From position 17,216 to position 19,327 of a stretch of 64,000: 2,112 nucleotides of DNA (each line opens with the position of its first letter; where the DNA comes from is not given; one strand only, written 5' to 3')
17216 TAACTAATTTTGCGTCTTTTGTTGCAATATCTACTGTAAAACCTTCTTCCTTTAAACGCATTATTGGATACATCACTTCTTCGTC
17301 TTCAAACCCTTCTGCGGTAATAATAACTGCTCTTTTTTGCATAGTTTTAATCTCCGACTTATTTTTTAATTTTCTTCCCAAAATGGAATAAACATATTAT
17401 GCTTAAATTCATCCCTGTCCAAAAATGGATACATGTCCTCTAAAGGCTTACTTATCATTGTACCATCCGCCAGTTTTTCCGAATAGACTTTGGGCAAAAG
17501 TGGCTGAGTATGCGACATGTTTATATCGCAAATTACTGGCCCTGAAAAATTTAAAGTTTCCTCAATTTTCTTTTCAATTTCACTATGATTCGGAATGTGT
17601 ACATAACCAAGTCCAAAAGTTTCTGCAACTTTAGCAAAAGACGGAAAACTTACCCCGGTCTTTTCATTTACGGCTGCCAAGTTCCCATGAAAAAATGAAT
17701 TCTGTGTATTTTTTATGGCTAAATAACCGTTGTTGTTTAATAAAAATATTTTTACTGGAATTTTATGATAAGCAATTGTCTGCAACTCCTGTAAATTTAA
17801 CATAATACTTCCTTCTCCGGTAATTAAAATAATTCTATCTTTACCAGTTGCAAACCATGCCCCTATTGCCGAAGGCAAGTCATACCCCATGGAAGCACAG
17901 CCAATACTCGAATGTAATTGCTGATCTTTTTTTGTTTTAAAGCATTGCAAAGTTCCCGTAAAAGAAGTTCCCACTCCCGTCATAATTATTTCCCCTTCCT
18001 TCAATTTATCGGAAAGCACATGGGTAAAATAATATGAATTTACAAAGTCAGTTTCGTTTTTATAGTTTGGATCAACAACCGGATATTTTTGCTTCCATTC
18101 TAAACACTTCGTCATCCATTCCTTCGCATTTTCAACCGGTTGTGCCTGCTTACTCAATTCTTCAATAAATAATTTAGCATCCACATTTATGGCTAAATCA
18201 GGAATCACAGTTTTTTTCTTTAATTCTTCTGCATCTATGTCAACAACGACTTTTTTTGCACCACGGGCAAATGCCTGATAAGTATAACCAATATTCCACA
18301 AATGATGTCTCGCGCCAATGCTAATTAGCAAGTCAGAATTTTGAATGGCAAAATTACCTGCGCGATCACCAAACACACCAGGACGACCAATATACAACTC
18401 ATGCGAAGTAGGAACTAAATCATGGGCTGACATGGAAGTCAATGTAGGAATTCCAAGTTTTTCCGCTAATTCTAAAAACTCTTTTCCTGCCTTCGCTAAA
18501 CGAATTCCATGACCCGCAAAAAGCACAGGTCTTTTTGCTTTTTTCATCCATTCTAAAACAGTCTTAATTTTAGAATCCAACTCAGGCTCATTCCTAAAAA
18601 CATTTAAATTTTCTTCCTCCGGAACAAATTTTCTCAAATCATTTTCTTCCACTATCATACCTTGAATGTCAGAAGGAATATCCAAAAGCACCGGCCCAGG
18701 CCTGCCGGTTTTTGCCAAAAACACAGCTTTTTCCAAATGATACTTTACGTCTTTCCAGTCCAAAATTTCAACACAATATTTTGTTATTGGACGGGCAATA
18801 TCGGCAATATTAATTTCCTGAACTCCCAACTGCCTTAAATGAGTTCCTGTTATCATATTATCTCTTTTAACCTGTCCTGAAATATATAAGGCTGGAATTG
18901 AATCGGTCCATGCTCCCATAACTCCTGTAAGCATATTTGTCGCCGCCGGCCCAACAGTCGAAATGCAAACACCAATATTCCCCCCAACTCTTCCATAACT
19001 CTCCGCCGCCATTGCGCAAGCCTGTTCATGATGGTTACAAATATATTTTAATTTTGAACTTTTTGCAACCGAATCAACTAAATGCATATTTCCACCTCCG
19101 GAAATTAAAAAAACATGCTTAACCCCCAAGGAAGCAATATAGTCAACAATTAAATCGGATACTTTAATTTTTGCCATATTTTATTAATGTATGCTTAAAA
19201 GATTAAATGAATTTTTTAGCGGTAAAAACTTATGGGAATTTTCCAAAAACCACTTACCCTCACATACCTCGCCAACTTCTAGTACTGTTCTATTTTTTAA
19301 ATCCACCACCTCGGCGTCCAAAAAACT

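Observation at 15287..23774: Branched-chain / C-modified dideoxyhexose toolkit: ThDP-dependent ALS/YerE-like enzyme plus zinc-ribbon C-methyltransferase beside rfbF/rfbG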

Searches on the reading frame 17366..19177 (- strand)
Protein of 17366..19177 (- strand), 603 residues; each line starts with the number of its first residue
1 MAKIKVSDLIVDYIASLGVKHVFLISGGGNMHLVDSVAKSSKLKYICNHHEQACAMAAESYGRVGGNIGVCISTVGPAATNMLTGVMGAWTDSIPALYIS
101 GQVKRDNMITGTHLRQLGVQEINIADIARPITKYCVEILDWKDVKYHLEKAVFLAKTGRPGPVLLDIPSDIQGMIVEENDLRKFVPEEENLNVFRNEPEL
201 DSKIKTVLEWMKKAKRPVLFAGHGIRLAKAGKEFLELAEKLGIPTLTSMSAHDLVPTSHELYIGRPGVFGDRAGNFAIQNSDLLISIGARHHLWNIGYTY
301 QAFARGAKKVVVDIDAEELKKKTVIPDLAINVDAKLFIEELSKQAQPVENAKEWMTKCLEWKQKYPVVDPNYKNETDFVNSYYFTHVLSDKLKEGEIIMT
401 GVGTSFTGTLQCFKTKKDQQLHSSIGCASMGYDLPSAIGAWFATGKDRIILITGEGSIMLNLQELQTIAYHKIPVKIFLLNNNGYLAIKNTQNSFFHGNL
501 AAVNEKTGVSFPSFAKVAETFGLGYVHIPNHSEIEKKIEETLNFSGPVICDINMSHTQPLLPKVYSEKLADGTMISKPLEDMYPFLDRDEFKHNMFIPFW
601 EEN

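Call 4: search_protein_families(library=pfam, proteins=[window:17366-19177:-])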
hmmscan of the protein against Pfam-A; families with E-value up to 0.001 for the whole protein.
window:17366-19177:- (603 aa): 3 families
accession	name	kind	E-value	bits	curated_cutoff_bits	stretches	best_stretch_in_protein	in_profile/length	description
PF00205.28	TPP_enzyme_M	-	2.6e-33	115.1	30.4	1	204-341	1-137/137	Thiamine pyrophosphate enzyme, central domain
PF02776.23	TPP_enzyme_N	-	2.7e-32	111.5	26.8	1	5-108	2-105/119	Thiamine pyrophosphate enzyme, N-terminal TPP binding domain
PF02775.26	TPP_enzyme_C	-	3.3e-31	108.6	21.9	1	402-552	2-151/151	Thiamine pyrophosphate enzyme, C-terminal TPP binding domain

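Call 5: search_protein_families(library=ncbifam, proteins=[window:17366-19177:-])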
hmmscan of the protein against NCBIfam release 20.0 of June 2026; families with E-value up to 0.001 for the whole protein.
window:17366-19177:- (603 aa): 53 families (the best 25 are shown)
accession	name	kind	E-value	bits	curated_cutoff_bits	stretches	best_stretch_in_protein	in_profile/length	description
TIGR00118.1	acolac_lg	equivalog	1.5e-112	376.9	538.35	1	7-565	4-545/557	biosynthetic-type acetolactate synthase large subunit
NF004710.0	PRK06048.1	equivalog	5e-111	371.9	976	1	2-564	6-547/561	acetolactate synthase large subunit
NF006524.0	PRK08978.1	equivalog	9.1e-108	360.9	738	1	7-568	4-538/548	acetolactate synthase 2 catalytic subunit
NF005651.0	PRK07418.1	subfamily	4.9e-101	338.8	942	1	7-568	22-573/617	acetolactate synthase large subunit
NF006016.1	PRK08155.1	equivalog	1.3e-100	337.5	870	1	6-564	5-542/554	acetolactate synthase large subunit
NF004919.0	PRK06276.1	equivalog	1.7e-100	337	866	1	7-558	4-542/582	acetolactate synthase large subunit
NF005860.0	PRK07789.1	equivalog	3.9e-99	332.6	881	1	4-589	34-610/615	acetolactate synthase large subunit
NF005228.0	PRK06725.1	equivalog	2.6e-98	329.7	991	1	7-577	19-567/571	acetolactate synthase large subunit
NF005584.0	PRK07282.1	equivalog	5.5e-96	322.3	970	1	6-569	12-555/566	acetolactate synthase large subunit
NF006319.0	PRK08527.1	equivalog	6.8e-96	321.9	905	1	1-568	1-552/565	acetolactate synthase large subunit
NF005824.0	PRK07710.1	equivalog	1.1e-94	317.8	976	1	5-566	18-560/573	acetolactate synthase large subunit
NF005058.0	PRK06466.1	equivalog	2.5e-88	297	951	1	3-574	3-563/574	acetolactate synthase 3 large subunit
NF006581.0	PRK09107.1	equivalog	3.5e-88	296.4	974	1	6-574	13-573/595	acetolactate synthase 3 large subunit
NF005039.0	PRK06456.1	equivalog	4.6e-83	279.6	868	1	7-558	5-548/572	acetolactate synthase large subunit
NF005409.0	PRK06965.1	equivalog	7.3e-81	272.3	1035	1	6-566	23-573/587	acetolactate synthase 3 catalytic subunit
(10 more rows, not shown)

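Call 9: search_solved_structures(query=window:17366-19177:-, max_evalue=1e-20)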
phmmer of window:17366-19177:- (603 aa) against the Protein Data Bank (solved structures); distinct sequences matched with E-value up to 1e-20: 137 (the best 60 are shown).
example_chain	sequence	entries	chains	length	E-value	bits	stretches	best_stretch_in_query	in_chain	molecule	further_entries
8rph_A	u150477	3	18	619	4.7e-128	431.6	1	3-595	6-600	Thiamine pyrophosphate-binding protein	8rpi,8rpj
3e9y_A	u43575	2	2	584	2.7e-80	273.9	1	5-566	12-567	Acetolactate synthase, chloroplastic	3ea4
7u25_A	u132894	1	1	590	7.1e-80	272.5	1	5-566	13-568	Acetolactate synthase, chloroplastic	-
7stq_A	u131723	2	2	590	7.1e-80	272.5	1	5-566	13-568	Acetolactate synthase, chloroplastic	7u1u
7tzz_A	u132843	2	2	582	9.3e-80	272.1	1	5-566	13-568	Acetolactate synthase, chloroplastic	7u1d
6u9h_A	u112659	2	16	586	9.6e-80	272.1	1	5-566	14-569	Acetolactate synthase, chloroplastic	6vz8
1ybh_A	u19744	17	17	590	9.7e-80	272.1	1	5-566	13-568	Acetolactate synthase, chloroplast | Acetolactate synthase | Acetolactate synthase, chloroplastic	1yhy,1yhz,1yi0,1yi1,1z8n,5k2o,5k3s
8et5_A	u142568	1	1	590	1.5e-79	271.5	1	5-564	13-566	Acetolactate synthase, chloroplastic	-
5ahk_A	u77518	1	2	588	4.1e-79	270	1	4-564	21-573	ACETOLACTATE SYNTHASE II, LARGE SUBUNIT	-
6lpi_A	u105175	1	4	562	2.2e-73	251.1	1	7-564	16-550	Acetolactate synthase isozyme 1 large subunit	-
6dek_A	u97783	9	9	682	7.2e-66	226.3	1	19-572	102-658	Acetolactate synthase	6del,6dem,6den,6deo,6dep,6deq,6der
9yjz_A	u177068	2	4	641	4.2e-62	213.8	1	12-565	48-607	Acetolactate synthase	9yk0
1jsc_A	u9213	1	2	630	6.7e-62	213.2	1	17-565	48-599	ACETOHYDROXY-ACID SYNTHASE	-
6u9d_A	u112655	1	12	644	7.3e-62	213.1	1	17-565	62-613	Acetolactate synthase catalytic subunit, mitochondrial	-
1n0h_A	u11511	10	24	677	8.6e-62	212.8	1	17-565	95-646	Acetolactate synthase | Acetolactate synthase, mitochondrial | Acetolactate synthase catalytic subunit, mitochondrial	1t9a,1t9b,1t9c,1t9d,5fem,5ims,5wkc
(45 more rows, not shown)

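Call 16: find_encoding_contigs(protein=window:17366-19177:-, flank=10000, max_places=6)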
Protein window:17366-19177:- (603 aa): 2 contigs read that carry it; 2 places shown.
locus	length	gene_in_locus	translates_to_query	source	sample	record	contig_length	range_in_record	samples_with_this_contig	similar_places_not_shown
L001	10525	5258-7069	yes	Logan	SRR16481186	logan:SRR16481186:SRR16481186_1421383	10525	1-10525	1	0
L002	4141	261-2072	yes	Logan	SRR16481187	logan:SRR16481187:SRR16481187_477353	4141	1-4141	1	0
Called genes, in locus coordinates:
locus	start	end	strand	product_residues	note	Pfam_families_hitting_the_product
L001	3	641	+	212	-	?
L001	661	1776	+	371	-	PF08421:Methyltransf_13 (weak), PF13489:Methyltransf_23, PF13847:Methyltransf_31 (weak), PF08241:Methyltransf_11 (weak), PF08242:Methyltransf_12, PF13649:Methyltransf_25 (weak), PF08484:Methyltransf_14, PF22674:C2185-like_N (weak)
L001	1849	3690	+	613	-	PF00483:NTP_transferase, PF12804:NTP_transf_3 (weak), PF01073:3Beta_HSD, PF01370:Epimerase, PF02719:Polysacc_synt_2, PF04321:RmlD_sub_bind, PF07993:NAD_binding_4, PF16363:GDP_Man_Dehyd, +1 more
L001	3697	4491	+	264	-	PF00483:NTP_transferase, PF12804:NTP_transf_3 (weak)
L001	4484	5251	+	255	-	-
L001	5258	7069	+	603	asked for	PF02776:TPP_enzyme_N, PF00205:TPP_enzyme_M, PF02775:TPP_enzyme_C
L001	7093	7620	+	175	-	PF01965:DJ-1_PfpI, PF17124:ThiJ_like (faint)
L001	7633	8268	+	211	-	PF00702:Hydrolase (weak), PF13419:HAD_2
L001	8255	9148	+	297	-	PF01370:Epimerase, PF04321:RmlD_sub_bind (weak), PF16363:GDP_Man_Dehyd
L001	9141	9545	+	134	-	PF00293:NUDIX (weak)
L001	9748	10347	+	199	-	-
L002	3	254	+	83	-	?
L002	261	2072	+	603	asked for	PF02776:TPP_enzyme_N, PF00205:TPP_enzyme_M, PF02775:TPP_enzyme_C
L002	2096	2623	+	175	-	PF01965:DJ-1_PfpI, PF17124:ThiJ_like (faint)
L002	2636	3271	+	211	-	PF00702:Hydrolase (weak), PF13419:HAD_2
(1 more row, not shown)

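Call 17: find_homologous_proteins(query=window:17366-19177:-, max_evalue=1e-60)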
Query window:17366-19177:- (603 aa): 7999 proteins with E <= 1e-60 among 8000 candidates; the best 120 are listed.
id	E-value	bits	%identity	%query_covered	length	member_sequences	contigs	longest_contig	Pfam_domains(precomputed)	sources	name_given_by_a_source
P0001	0.0e+0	1270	91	100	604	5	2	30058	PF02775.27,PF02776.24,PF00205.29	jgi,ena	-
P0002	0.0e+0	1246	89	100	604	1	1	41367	PF02775.27,PF02776.24,PF00205.29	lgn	-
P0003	0.0e+0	1115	81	100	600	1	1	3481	PF02775.27,PF02776.24,PF00205.29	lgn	-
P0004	0.0e+0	1073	77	100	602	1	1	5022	PF02775.27,PF02776.24,PF00205.29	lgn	-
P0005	0.0e+0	1057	77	100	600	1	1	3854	PF02775.27,PF02776.24,PF00205.29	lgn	-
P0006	0.0e+0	1050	76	100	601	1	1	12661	PF02775.27,PF02776.24,PF00205.29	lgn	-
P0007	0.0e+0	1047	76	100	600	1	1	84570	PF02775.27,PF02776.24,PF00205.29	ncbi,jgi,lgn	ncbi:MAG: thiamine pyrophosphate-binding protein [Candidatus Paceibacterota bacterium]|jgi:acetolact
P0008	0.0e+0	1039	75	99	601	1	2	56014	PF02775.27,PF02776.24,PF00205.29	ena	-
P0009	0.0e+0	1038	75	100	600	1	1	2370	PF02775.27,PF02776.24,PF00205.29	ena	-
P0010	0.0e+0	1035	75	100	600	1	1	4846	PF02775.27,PF02776.24,PF00205.29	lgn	-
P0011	0.0e+0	1035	76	100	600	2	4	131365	PF02775.27,PF02776.24,PF00205.29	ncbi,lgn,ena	-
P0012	0.0e+0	1033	76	100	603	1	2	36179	PF02775.27,PF02776.24,PF00205.29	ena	-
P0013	0.0e+0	1019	74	100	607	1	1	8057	PF02775.27,PF02776.24,PF00205.29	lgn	-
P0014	0.0e+0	1010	74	100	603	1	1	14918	PF02775.27,PF02776.24,PF00205.29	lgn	-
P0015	1.4e-296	1003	71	100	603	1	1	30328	PF02775.27,PF02776.24,PF00205.29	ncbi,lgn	-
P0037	5.9e-253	859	62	98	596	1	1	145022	PF02775.27,PF02776.24,PF00205.29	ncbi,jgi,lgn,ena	ncbi:MAG: thiamine pyrophosphate-binding protein [Candidatus Magasanikbacteria bacterium]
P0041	5.3e-250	849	61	99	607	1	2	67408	PF02775.27,PF02776.24,PF00205.29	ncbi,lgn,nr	ncbi:MAG: thiamine pyrophosphate-binding protein [Cephaloticoccus sp.]|nr:thiamine pyrophosphate-bin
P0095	8.6e-204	697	52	100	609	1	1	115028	PF02775.27,PF02776.24,PF00205.29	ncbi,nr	ncbi:MAG: thiamine pyrophosphate-binding protein [Candidatus Levybacteria bacterium]|nr:thiamine pyr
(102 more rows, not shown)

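Call 19: find_encoding_contigs(protein=P0037, flank=10000, max_places=1)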
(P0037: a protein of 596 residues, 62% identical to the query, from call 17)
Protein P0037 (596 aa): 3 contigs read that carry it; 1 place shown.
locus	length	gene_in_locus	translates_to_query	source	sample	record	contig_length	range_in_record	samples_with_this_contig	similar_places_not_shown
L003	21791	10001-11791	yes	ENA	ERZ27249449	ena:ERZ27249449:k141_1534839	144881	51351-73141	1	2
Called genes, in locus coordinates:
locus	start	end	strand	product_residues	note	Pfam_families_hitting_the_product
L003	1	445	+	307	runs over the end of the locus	PF02779:Transket_pyr, PF02780:Transketolase_C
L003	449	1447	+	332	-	PF00535:Glycos_transf_2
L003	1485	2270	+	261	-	PF00483:NTP_transferase, PF12804:NTP_transf_3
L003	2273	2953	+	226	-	PF05050:Methyltransf_21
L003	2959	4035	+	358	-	PF01073:3Beta_HSD (weak), PF01370:Epimerase, PF02719:Polysacc_synt_2, PF04321:RmlD_sub_bind, PF16363:GDP_Man_Dehyd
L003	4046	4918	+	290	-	PF01118:Semialdhyde_dh, PF01408:GFO_IDH_MocA (weak), PF09290:AcetDehyd-dimer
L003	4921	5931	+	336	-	PF00682:HMGL-like, PF07836:DmpG_comm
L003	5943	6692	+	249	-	PF03328:HpcH_HpaI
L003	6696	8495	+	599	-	PF02776:TPP_enzyme_N, PF00205:TPP_enzyme_M, PF02775:TPP_enzyme_C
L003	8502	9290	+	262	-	PF00483:NTP_transferase (weak)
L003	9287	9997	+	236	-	-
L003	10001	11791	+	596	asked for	PF02776:TPP_enzyme_N, PF00205:TPP_enzyme_M, PF02775:TPP_enzyme_C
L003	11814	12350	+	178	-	PF01965:DJ-1_PfpI, PF17124:ThiJ_like (faint)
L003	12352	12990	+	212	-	PF00702:Hydrolase, PF12710:HAD (faint), PF13419:HAD_2, PF13242:Hydrolase_like (weak)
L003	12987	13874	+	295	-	PF01370:Epimerase, PF04321:RmlD_sub_bind (weak), PF16363:GDP_Man_Dehyd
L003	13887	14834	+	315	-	PF00535:Glycos_transf_2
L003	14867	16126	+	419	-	PF09594:GT87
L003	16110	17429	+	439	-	PF01041:DegT_DnrJ_EryC1, PF01053:Cys_Met_Meta_PP (faint)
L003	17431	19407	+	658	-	PF09594:GT87, PF05050:Methyltransf_21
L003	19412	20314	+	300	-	PF01073:3Beta_HSD (faint), PF01370:Epimerase, PF02719:Polysacc_synt_2 (weak), PF07993:NAD_binding_4 (faint), PF16363:GDP_Man_Dehyd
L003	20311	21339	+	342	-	PF01073:3Beta_HSD, PF01370:Epimerase, PF02719:Polysacc_synt_2, PF04321:RmlD_sub_bind, PF08659:KR, PF16363:GDP_Man_Dehyd, PF07993:NAD_binding_4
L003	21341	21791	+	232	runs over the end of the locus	PF00535:Glycos_transf_2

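Call 20: find_encoding_contigs(protein=P0041, flank=10000, max_places=1)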
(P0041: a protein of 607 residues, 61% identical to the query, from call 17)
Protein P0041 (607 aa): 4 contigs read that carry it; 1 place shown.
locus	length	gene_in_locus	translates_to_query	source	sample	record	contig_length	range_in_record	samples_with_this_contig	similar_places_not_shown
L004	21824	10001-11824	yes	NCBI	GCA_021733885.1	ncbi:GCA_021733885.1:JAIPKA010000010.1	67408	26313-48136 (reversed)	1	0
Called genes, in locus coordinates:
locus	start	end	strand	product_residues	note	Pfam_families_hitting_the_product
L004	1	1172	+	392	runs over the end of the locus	PF02746:MR_MLE_N, PF13378:MR_MLE_C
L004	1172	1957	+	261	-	PF00106:adh_short, PF01370:Epimerase, PF08659:KR (weak), PF23441:SDR (weak), PF13561:adh_short_C2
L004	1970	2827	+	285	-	PF08450:SGL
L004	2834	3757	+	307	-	PF00149:Metallophos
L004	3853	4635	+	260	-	PF00483:NTP_transferase, PF12804:NTP_transf_3 (weak)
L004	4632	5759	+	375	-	PF01073:3Beta_HSD (weak), PF01370:Epimerase, PF02719:Polysacc_synt_2, PF04321:RmlD_sub_bind, PF07993:NAD_binding_4 (faint), PF16363:GDP_Man_Dehyd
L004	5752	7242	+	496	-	PF01041:DegT_DnrJ_EryC1, PF01212:Beta_elim_lyase (weak)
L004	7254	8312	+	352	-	PF01073:3Beta_HSD (weak), PF01370:Epimerase, PF07993:NAD_binding_4, PF16363:GDP_Man_Dehyd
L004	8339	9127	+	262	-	PF00483:NTP_transferase (weak), PF12804:NTP_transf_3 (weak)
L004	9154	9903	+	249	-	PF07883:Cupin_2 (faint)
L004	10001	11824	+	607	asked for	PF02776:TPP_enzyme_N, PF00205:TPP_enzyme_M, PF02775:TPP_enzyme_C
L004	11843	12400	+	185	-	PF01965:DJ-1_PfpI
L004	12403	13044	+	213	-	PF13419:HAD_2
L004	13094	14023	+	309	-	PF00535:Glycos_transf_2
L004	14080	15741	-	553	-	-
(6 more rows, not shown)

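Call 21: find_encoding_contigs(protein=P0095, flank=10000, max_places=1)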
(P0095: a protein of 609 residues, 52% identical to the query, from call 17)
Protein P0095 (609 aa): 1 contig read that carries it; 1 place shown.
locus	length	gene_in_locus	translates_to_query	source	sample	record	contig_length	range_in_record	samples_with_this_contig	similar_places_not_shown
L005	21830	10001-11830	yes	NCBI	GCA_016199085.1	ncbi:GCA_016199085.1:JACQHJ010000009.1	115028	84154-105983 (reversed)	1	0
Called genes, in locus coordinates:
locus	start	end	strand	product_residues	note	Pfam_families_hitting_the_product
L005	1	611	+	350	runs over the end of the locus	PF13439:Glyco_transf_4, PF00534:Glycos_transf_1, PF13692:Glyco_trans_1_4, PF20706:GT4-conflict (weak)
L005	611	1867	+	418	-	PF01943:Polysacc_synt, PF13440:Polysacc_synt_3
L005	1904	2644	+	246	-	PF00535:Glycos_transf_2, PF10111:Glyco_tranf_2_2 (weak), PF13641:Glyco_tranf_2_3 (weak)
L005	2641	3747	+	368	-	PF13439:Glyco_transf_4, PF13579:Glyco_trans_4_4, PF20706:GT4-conflict, PF00534:Glycos_transf_1, PF13692:Glyco_trans_1_4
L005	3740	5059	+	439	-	PF13231:PMT_2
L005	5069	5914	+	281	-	PF02353:CMAS (weak), PF13489:Methyltransf_23, PF05175:MTS, PF08241:Methyltransf_11, PF08242:Methyltransf_12, PF13649:Methyltransf_25, PF13847:Methyltransf_31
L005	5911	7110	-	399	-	PF01041:DegT_DnrJ_EryC1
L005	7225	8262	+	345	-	PF00535:Glycos_transf_2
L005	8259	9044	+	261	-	PF00483:NTP_transferase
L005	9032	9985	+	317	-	PF00106:adh_short (faint), PF01073:3Beta_HSD, PF01370:Epimerase, PF02719:Polysacc_synt_2, PF04321:RmlD_sub_bind, PF16363:GDP_Man_Dehyd, PF07993:NAD_binding_4 (weak)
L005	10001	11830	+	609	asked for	PF02776:TPP_enzyme_N, PF00205:TPP_enzyme_M, PF02775:TPP_enzyme_C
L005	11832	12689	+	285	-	PF01370:Epimerase, PF04321:RmlD_sub_bind, PF16363:GDP_Man_Dehyd (faint)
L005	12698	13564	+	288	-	PF00923:TAL_FSA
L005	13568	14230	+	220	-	PF13561:adh_short_C2, PF00106:adh_short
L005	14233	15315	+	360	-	PF01761:DHQ_synthase, PF24621:DHQS_C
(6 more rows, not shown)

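Call 23: search_solved_structures(query=window:17366-19177:-, max_evalue=1e-78, show_alignments=1)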
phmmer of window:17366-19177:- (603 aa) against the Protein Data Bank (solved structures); distinct sequences matched with E-value up to 1e-78: 9.
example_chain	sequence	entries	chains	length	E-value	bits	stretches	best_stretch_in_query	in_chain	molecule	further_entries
8rph_A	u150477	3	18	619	4.7e-128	431.6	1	3-595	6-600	Thiamine pyrophosphate-binding protein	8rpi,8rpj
3e9y_A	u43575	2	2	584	2.7e-80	273.9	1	5-566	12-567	Acetolactate synthase, chloroplastic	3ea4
7u25_A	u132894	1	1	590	7.1e-80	272.5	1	5-566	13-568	Acetolactate synthase, chloroplastic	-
7stq_A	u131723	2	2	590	7.1e-80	272.5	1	5-566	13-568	Acetolactate synthase, chloroplastic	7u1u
7tzz_A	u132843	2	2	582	9.3e-80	272.1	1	5-566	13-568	Acetolactate synthase, chloroplastic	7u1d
6u9h_A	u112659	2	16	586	9.6e-80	272.1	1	5-566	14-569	Acetolactate synthase, chloroplastic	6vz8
1ybh_A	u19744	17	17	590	9.7e-80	272.1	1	5-566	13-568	Acetolactate synthase, chloroplast | Acetolactate synthase | Acetolactate synthase, chloroplastic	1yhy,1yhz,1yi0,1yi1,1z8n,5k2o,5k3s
8et5_A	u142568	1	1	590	1.5e-79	271.5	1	5-564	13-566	Acetolactate synthase, chloroplastic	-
5ahk_A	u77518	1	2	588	4.1e-79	270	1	4-564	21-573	ACETOLACTATE SYNTHASE II, LARGE SUBUNIT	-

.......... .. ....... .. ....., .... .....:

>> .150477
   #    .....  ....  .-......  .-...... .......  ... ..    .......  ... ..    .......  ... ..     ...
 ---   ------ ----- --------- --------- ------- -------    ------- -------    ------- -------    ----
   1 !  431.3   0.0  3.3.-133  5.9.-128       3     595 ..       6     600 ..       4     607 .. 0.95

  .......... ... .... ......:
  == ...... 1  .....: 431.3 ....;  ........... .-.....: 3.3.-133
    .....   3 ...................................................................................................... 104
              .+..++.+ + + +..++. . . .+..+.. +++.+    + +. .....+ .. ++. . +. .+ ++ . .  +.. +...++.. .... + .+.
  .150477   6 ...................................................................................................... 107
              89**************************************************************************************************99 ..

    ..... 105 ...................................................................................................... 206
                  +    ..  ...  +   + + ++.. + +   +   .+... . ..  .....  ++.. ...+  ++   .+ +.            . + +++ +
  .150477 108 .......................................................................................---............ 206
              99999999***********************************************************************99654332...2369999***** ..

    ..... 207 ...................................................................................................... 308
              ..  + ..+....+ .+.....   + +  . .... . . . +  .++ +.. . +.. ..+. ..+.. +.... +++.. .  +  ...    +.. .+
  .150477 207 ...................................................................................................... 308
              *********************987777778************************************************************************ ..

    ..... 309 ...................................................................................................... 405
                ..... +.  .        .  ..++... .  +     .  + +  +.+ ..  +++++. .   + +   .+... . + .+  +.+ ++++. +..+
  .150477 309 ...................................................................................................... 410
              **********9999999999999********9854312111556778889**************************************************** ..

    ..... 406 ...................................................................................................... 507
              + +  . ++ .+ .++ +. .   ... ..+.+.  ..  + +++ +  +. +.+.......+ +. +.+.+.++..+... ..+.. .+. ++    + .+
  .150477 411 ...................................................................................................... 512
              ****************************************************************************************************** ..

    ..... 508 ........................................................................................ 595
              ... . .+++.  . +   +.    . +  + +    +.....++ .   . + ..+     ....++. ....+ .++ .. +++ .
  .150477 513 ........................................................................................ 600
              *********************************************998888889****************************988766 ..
